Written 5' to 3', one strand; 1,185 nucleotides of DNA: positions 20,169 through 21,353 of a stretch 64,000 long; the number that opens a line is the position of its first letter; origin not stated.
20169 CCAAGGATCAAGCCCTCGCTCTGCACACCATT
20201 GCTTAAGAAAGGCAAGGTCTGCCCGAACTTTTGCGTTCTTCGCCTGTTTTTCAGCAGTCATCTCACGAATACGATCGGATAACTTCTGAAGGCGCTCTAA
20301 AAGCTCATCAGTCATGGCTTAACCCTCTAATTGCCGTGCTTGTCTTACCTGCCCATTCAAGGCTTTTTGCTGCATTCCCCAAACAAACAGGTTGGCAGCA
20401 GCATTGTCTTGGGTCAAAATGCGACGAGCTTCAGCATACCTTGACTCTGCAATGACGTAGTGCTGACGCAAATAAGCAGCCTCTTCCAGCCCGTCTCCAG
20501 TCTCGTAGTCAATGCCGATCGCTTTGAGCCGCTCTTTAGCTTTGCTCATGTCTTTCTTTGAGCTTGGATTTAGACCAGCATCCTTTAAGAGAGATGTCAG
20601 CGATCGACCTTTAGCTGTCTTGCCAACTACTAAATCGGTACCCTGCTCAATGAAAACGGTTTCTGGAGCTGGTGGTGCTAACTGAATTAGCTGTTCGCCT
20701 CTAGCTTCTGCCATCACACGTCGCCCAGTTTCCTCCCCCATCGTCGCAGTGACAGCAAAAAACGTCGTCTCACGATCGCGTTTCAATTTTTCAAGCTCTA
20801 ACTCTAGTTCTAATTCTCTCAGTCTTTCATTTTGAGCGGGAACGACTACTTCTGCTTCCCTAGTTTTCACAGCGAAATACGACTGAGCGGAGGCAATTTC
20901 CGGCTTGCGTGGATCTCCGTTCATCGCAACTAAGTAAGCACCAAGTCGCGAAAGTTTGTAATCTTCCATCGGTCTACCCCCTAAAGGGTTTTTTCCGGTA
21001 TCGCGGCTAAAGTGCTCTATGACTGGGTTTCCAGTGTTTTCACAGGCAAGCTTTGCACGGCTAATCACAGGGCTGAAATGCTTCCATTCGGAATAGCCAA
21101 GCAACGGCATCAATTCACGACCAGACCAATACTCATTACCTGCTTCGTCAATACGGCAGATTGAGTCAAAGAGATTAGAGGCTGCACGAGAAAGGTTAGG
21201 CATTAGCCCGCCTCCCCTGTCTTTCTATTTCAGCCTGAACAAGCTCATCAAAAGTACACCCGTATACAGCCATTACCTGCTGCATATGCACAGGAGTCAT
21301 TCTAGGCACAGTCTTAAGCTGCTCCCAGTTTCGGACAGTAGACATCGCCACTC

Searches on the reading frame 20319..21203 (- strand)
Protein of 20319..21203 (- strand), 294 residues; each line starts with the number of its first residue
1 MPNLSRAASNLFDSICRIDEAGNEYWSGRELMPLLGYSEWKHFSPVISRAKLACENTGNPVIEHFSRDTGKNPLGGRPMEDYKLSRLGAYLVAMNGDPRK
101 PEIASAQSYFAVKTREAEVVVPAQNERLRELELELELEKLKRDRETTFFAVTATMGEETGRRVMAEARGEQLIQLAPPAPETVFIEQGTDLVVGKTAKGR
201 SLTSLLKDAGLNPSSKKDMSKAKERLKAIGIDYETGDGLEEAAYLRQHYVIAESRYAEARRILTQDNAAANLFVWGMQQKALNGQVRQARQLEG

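Call 6: search_protein_families(library=pfam, proteins=[window:20319-21203:-], max_evalue=0.01)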
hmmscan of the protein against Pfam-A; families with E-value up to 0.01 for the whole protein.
window:20319-21203:- (294 aa): 1 family
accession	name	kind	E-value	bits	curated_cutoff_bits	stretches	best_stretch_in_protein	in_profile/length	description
PF02498.22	Bro-N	-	1.9e-07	32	25.6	1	18-106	5-88/96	BRO family, N-terminal domain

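Call 7: search_protein_families(library=phrogs, proteins=[window:20319-21203:-], max_evalue=0.01)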
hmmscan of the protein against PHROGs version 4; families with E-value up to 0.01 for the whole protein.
window:20319-21203:- (294 aa): 3 families
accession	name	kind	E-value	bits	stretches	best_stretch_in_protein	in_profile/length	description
phrog_8036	-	unknown function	1.8e-30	107.3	1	12-127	26-139/290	-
phrog_130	-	transcription regulation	2.2e-05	24.7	1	17-179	170-312/480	anti-repressor Ant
phrog_63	-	transcription regulation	4.1e-05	24.1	1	18-139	125-246/431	anti-repressor Ant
